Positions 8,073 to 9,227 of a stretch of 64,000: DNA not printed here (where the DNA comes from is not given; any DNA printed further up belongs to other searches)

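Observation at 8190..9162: Cassette-borne signal peptidase I with an N-terminal polytopic membrane extension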

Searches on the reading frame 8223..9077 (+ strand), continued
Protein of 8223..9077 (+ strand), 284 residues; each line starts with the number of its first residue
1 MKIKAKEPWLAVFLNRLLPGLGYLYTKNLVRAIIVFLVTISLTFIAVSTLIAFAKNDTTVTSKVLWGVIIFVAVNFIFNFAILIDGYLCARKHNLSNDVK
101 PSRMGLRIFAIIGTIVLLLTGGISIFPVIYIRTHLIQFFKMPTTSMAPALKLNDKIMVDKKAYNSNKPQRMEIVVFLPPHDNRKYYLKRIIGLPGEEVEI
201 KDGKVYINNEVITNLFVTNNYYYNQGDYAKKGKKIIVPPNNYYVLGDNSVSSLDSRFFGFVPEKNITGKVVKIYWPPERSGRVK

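Call 23: list_cluster_members(proteins=[P0001, P0008, P0029, P0016, P0025, P0043, P0061, P0067, P0085, P0100])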
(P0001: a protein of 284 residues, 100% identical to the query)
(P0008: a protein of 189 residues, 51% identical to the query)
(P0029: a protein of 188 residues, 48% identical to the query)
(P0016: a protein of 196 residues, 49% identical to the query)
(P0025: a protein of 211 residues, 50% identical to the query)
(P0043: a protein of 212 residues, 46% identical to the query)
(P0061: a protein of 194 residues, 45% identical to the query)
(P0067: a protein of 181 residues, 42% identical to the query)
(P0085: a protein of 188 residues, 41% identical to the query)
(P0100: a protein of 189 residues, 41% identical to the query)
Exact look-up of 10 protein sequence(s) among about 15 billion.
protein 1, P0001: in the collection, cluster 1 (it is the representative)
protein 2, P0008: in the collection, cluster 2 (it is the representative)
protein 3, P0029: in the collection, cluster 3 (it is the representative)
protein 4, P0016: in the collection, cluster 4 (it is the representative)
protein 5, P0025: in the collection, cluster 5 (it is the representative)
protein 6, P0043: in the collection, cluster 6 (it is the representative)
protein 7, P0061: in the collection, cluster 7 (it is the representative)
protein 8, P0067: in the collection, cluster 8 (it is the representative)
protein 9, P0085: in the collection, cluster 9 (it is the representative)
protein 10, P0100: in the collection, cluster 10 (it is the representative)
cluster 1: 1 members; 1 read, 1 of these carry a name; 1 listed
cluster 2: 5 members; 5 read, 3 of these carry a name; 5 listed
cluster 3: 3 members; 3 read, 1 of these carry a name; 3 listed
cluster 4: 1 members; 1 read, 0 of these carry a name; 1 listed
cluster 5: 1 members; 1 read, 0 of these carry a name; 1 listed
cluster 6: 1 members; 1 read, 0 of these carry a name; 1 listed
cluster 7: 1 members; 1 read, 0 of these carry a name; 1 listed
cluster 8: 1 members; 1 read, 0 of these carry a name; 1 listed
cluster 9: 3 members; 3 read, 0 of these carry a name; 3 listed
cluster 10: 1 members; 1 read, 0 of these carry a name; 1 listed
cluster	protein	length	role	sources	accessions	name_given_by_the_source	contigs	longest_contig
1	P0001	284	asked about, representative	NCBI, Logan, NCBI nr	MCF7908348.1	MAG: signal peptidase I [Candidatus Omnitrophica bacterium] | signal peptidase I [Candidatus Omnitrophota bacterium]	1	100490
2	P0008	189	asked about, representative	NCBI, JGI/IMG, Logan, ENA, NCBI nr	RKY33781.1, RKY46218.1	MAG: signal peptidase I [Candidatus Omnitrophota bacterium]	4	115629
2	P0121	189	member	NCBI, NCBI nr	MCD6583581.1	MAG: signal peptidase I [Candidatus Omnitrophica bacterium] | signal peptidase I [Candidatus Omnitrophota bacterium]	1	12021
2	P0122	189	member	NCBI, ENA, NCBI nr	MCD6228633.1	MAG: signal peptidase I [Candidatus Omnitrophica bacterium] | signal peptidase I [Candidatus Omnitrophota bacterium]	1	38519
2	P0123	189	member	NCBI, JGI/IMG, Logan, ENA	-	-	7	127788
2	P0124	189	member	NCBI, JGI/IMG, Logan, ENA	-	-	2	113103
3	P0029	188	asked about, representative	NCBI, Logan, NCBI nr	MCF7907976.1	MAG: signal peptidase I [Candidatus Omnitrophica bacterium] | signal peptidase I [Candidatus Omnitrophota bacterium]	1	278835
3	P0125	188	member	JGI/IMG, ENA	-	-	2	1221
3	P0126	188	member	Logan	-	-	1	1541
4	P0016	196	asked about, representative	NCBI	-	-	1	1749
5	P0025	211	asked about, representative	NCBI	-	-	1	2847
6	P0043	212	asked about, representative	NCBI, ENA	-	-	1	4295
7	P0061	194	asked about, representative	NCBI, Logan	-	-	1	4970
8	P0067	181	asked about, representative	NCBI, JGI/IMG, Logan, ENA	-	-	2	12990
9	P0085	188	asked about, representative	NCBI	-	-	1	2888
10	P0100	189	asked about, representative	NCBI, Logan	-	-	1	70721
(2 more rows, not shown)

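Call 24: find_encoding_contigs(protein=P0001, flank=1000, max_places=3)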
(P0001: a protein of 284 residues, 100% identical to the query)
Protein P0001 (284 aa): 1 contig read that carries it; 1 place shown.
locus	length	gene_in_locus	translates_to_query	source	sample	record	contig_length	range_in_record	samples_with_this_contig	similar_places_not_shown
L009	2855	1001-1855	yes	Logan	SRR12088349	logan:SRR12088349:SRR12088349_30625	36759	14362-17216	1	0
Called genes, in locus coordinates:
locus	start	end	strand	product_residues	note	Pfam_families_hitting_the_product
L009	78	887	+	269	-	PF07661:MORN_2 (faint)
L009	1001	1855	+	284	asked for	PF10502:Peptidase_S26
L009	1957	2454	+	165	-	-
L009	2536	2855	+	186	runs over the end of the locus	-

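Call 25: find_encoding_contigs(protein=P0029, flank=6000, max_places=4)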
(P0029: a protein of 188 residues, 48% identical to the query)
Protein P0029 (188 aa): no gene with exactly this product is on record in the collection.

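Call 36: search_protein_families(library=pfam, proteins=[P0005, P0007, P0011, P0013, P0019, P0020, P0031, P0034, P0044, P0012], max_evalue=0.01)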
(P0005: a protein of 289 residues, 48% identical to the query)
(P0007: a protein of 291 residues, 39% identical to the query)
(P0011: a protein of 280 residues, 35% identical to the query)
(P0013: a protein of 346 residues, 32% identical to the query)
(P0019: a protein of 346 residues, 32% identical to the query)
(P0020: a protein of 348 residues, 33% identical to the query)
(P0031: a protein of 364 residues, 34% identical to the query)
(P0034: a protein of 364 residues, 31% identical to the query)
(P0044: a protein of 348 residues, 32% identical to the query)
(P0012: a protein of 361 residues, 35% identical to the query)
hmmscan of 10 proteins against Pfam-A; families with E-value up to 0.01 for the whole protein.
P0005 (289 aa): 5 families
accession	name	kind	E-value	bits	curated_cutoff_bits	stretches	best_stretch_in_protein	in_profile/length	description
PF10502.14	Peptidase_S26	-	3.9e-42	144.5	22.9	1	123-278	5-166/168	Signal peptidase, peptidase S26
PF20382.3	DUF6677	-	1.9e-06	28.9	24.3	1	19-89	2-73/116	Family of unknown function (DUF6677)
PF18935.5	DUF5683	-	0.00088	19.7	26.7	1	13-50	2-40/151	Family of unknown function (DUF5683)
PF00717.28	Peptidase_S24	-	0.0029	17.7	23.3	1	143-204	37-90/116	Peptidase S24-like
PF05154.21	TM2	-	0.0063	17.1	27.9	1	13-57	2-46/51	TM2 domain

P0007 (291 aa): 2 families
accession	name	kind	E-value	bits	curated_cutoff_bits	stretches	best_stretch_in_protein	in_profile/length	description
PF10502.14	Peptidase_S26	-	7.2e-46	156.6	22.9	1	134-281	14-167/168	Signal peptidase, peptidase S26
PF00717.28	Peptidase_S24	-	0.0034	17.5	23.3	1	140-208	32-92/116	Peptidase S24-like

P0011 (280 aa): 2 families
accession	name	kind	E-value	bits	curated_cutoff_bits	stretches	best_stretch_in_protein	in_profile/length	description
PF10502.14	Peptidase_S26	-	6.1e-32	111.3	22.9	1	121-269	13-166/168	Signal peptidase, peptidase S26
PF00717.28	Peptidase_S24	-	0.00042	20.4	23.3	1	133-195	37-91/116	Peptidase S24-like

P0013 (346 aa): 3 families
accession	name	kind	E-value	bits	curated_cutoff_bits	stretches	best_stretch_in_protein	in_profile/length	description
PF10502.14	Peptidase_S26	-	4.7e-47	160.5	22.9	1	181-337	8-168/168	Signal peptidase, peptidase S26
PF18935.5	DUF5683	-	1e-06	29.3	26.7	1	11-48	4-40/151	Family of unknown function (DUF5683)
PF20382.3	DUF6677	-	2.3e-05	25.4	24.3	1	108-140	3-35/116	Family of unknown function (DUF6677)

P0019 (346 aa): 3 families
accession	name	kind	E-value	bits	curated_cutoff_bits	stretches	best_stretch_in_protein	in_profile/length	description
PF10502.14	Peptidase_S26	-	3e-48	164.4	22.9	1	197-338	19-168/168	Signal peptidase, peptidase S26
PF20382.3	DUF6677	-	9.4e-08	33.1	24.3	1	107-141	2-36/116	Family of unknown function (DUF6677)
PF18935.5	DUF5683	-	2.6e-06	28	26.7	0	11-34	4-27/151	Family of unknown function (DUF5683)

P0020 (348 aa): 5 families
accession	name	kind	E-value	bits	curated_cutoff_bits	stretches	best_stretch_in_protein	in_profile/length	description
PF10502.14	Peptidase_S26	-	4.3e-52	176.9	22.9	1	185-339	6-168/168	Signal peptidase, peptidase S26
PF18935.5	DUF5683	-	3.5e-07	30.8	26.7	1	107-141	3-38/151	Family of unknown function (DUF5683)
PF05154.21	TM2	-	2.9e-06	27.8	27.9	1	107-149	3-48/51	TM2 domain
PF20382.3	DUF6677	-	0.0062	17.5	24.3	0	112-139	2-29/116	Family of unknown function (DUF6677)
PF10173.14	Mit_KHE1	-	0.01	16.5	22.5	0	125-162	135-172/188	Mitochondrial K+-H+ exchange-related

P0031 (364 aa): 3 families
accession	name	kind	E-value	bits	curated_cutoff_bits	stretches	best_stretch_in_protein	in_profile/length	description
PF10502.14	Peptidase_S26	-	1.6e-49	168.6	22.9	1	200-352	7-167/168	Signal peptidase, peptidase S26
PF18935.5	DUF5683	-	1e-05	26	26.7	0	15-44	3-32/151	Family of unknown function (DUF5683)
PF20382.3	DUF6677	-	4.4e-05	24.5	24.3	0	113-148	2-37/116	Family of unknown function (DUF6677)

P0034 (364 aa): 6 families
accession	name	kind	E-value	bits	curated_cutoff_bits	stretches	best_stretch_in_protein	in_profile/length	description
PF10502.14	Peptidase_S26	-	4.2e-49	167.2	22.9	1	200-352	7-167/168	Signal peptidase, peptidase S26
PF20382.3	DUF6677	-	2.4e-07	31.8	24.3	1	113-144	2-32/116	Family of unknown function (DUF6677)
PF18935.5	DUF5683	-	2.6e-06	27.9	26.7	1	15-45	3-33/151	Family of unknown function (DUF5683)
PF05154.21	TM2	-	0.0013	19.3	27.9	1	107-146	2-44/51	TM2 domain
PF05255.16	UPF0220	-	0.0074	16.3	25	0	73-226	28-138/166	Uncharacterised protein family (UPF0220)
PF07214.17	DUF1418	-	0.0087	16.3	22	0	154-212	13-66/94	Protein of unknown function (DUF1418)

P0044 (348 aa): 4 families
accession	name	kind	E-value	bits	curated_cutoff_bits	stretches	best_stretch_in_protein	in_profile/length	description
PF10502.14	Peptidase_S26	-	2.9e-38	131.9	22.9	1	186-339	7-168/168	Signal peptidase, peptidase S26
PF18935.5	DUF5683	-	3.1e-06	27.7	26.7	0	15-40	3-28/151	Family of unknown function (DUF5683)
PF20382.3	DUF6677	-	0.00052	21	24.3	0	112-196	2-69/116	Family of unknown function (DUF6677)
PF00717.28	Peptidase_S24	-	0.00056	20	23.3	1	207-243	40-72/116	Peptidase S24-like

P0012 (361 aa): 3 families
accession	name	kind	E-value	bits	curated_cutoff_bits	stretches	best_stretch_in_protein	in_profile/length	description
PF10502.14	Peptidase_S26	-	2.6e-43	148.3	22.9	1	213-353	20-168/168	Signal peptidase, peptidase S26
PF20382.3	DUF6677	-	9.1e-06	26.7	24.3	1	108-138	2-31/116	Family of unknown function (DUF6677)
PF18935.5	DUF5683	-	4.2e-05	24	26.7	0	14-37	7-29/151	Family of unknown function (DUF5683)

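Call 46: predict_structure(alignment_id=A3)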
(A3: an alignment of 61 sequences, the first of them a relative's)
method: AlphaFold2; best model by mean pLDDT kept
length: 284 residues; sequences in the alignment: 61
mean_pLDDT: 91.7   pTM: 0.81
mean pLDDT of the five models: 91.7, 90.8, 89.5, 89.0, 88.3
residues with pLDDT >= 90: 218; 70-90: 55; 50-70: 11; < 50: 0
segments of 3 or more residues with pLDDT < 50: none
pLDDT, mean of each block of 10 residues (from residue 1): 93 96 98 97 92 87 92 95 97 97 90 92 87 93 92 96 95 94 93 96 94 90 73 92 89 66 97 95 91
secondary structure, 60 per line:
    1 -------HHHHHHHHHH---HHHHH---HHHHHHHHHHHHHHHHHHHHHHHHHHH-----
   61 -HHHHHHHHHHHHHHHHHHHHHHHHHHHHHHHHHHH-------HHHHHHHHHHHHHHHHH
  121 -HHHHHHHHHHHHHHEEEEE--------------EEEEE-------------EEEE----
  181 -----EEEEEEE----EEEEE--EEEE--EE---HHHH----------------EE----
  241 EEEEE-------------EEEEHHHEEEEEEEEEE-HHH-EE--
elements in order: H8-17 H21-25 H29-55 H62-96 H104-120 H122-135 E136-140 E155-159 E173-176 E186-192 E197-201 E204-207 H215-218 E241-245 E259-262 E266-275

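Call 50: fold_search(model_id=the predicted structure, library=pdb)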
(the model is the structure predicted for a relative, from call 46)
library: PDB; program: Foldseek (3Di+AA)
matches with E <= 10: 167; with E <= 0.001: 26
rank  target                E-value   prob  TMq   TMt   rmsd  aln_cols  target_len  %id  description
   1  1t7d_B                1.3e-10  1.00  0.42  0.52   8.1       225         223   27  Crystal structure of Escherichia coli type I signal peptidase in complex with a lipopeptide inhibitor (released 2004-07-13)
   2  3iiq_A                4.3e-10  1.00  0.42  0.54   4.6       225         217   24  Crystallographic analysis of bacterial signal peptidase in ternary complex with Arylomycin A2 and a beta-sultam inhibi (released 2009-09-01)
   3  4wvh_A                7.2e-10  1.00  0.40  0.23  13.5       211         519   23  Crystal structure of the Type-I signal peptidase from Staphylococcus aureus (SpsB) in complex with a substrate peptide (released 2015-09-23)
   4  4wvj_A                9.0e-10  1.00  0.40  0.23  13.5       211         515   23  Crystal structure of the Type-I signal peptidase from Staphylococcus aureus (SpsB) in complex with an inhibitor peptid (released 2015-09-23)
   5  3s04_B                1.3e-09  1.00  0.41  0.51   7.5       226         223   25  Crystal structure of Escherichia coli type I signal peptidase in complex with an Arylomycin Lipoglycopeptide Antibioti (released 2011-10-05)
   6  1kn9_A                1.7e-09  1.00  0.40  0.48   8.0       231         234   24  CRYSTAL STRUCTURE OF A BACTERIAL SIGNAL PEPTIDASE APO-ENZYME, IMPLICATIONS FOR SIGNAL PEPTIDE BINDING AND THE SER-LYS  (released 2002-01-30)
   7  9nlo_A                2.0e-09  1.00  0.42  0.53   6.7       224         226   25  Escherichia coli Signal Peptidase I Delta 2-76 P84A in complex with lipopeptide inhibitor (released 2025-11-19)
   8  1t7d_A                2.0e-09  1.00  0.40  0.54   7.1       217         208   25  Crystal structure of Escherichia coli type I signal peptidase in complex with a lipopeptide inhibitor (released 2004-07-13)
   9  3iiq_B                2.0e-09  1.00  0.40  0.50   8.7       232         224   26  Crystallographic analysis of bacterial signal peptidase in ternary complex with Arylomycin A2 and a beta-sultam inhibi (released 2009-09-01)
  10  9nlo_B                2.4e-09  1.00  0.40  0.49   5.4       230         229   25  Escherichia coli Signal Peptidase I Delta 2-76 P84A in complex with lipopeptide inhibitor (released 2025-11-19)
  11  1b12_D                2.5e-09  1.00  0.42  0.53   7.9       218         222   26  CRYSTAL STRUCTURE OF TYPE 1 SIGNAL PEPTIDASE FROM ESCHERICHIA COLI IN COMPLEX WITH A BETA-LACTAM INHIBITOR (released 1999-12-10)
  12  3s04_A                2.8e-09  1.00  0.40  0.53   6.4       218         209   24  Crystal structure of Escherichia coli type I signal peptidase in complex with an Arylomycin Lipoglycopeptide Antibioti (released 2011-10-05)
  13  4wvg_A                3.0e-09  1.00  0.40  0.23   4.4       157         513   29  Crystal structure of the Type-I signal peptidase from Staphylococcus aureus (SpsB). (released 2015-09-23)
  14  1b12_A                3.2e-09  1.00  0.41  0.49   9.1       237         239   24  CRYSTAL STRUCTURE OF TYPE 1 SIGNAL PEPTIDASE FROM ESCHERICHIA COLI IN COMPLEX WITH A BETA-LACTAM INHIBITOR (released 1999-12-10)
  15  1b12_C                3.5e-09  1.00  0.37  0.46   9.3       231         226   26  CRYSTAL STRUCTURE OF TYPE 1 SIGNAL PEPTIDASE FROM ESCHERICHIA COLI IN COMPLEX WITH A BETA-LACTAM INHIBITOR (released 1999-12-10)
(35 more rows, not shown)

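Call 54: find_encoding_contigs(protein=P0002, flank=5000, max_places=3)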
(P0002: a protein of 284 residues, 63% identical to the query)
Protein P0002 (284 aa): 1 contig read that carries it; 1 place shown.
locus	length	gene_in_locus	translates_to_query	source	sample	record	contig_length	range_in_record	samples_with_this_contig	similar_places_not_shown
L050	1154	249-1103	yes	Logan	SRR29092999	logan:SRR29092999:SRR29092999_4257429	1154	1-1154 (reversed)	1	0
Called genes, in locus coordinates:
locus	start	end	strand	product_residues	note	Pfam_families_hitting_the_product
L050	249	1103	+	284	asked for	PF10502:Peptidase_S26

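Call 55: find_encoding_contigs(protein=P0011, flank=5000, max_places=3)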
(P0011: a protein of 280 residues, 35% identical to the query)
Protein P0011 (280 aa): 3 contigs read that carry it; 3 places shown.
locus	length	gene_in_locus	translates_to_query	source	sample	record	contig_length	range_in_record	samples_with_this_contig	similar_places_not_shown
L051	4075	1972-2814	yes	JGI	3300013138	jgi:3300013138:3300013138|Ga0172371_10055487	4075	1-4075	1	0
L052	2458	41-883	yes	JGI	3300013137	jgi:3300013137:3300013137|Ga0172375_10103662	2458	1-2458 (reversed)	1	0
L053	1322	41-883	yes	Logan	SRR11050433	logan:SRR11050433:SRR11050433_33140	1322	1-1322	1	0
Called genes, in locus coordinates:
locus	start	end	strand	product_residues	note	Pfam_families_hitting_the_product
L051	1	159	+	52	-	?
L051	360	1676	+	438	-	PF13173:AAA_14, PF13635:DUF4143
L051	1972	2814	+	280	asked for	PF10502:Peptidase_S26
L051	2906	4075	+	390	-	?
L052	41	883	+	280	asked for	PF10502:Peptidase_S26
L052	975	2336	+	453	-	PF02585:PIG-L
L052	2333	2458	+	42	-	?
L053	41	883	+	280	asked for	PF10502:Peptidase_S26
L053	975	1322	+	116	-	?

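Call 57: find_encoding_contigs(protein=P0031, flank=5000, max_places=2)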
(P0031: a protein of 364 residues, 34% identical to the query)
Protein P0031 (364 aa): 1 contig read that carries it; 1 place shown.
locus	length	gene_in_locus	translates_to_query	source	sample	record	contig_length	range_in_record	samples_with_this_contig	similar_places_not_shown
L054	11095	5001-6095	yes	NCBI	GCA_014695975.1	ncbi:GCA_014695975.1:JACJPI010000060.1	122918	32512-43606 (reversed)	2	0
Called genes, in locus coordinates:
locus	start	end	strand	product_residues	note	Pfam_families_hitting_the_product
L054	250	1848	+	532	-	-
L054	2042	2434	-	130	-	PF13650:Asp_protease_2 (faint)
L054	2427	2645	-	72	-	-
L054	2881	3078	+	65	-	-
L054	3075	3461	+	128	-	PF02661:Fic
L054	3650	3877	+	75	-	-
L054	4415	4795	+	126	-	-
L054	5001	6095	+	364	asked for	PF18935:DUF5683 (faint), PF10502:Peptidase_S26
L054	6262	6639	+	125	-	PF12680:SnoaL_2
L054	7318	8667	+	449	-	PF01554:MatE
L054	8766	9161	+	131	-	-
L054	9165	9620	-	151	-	PF01625:PMSR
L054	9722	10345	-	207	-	PF12535:Nudix_N, PF22327:Nudt16-like (weak), PF00293:NUDIX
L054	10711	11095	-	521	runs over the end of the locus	PF11817:Foie-gras_1 (faint), PF00515:TPR_1 (faint), PF13424:TPR_12 (faint), PF13428:TPR_14 (faint), PF13176:TPR_7 (faint)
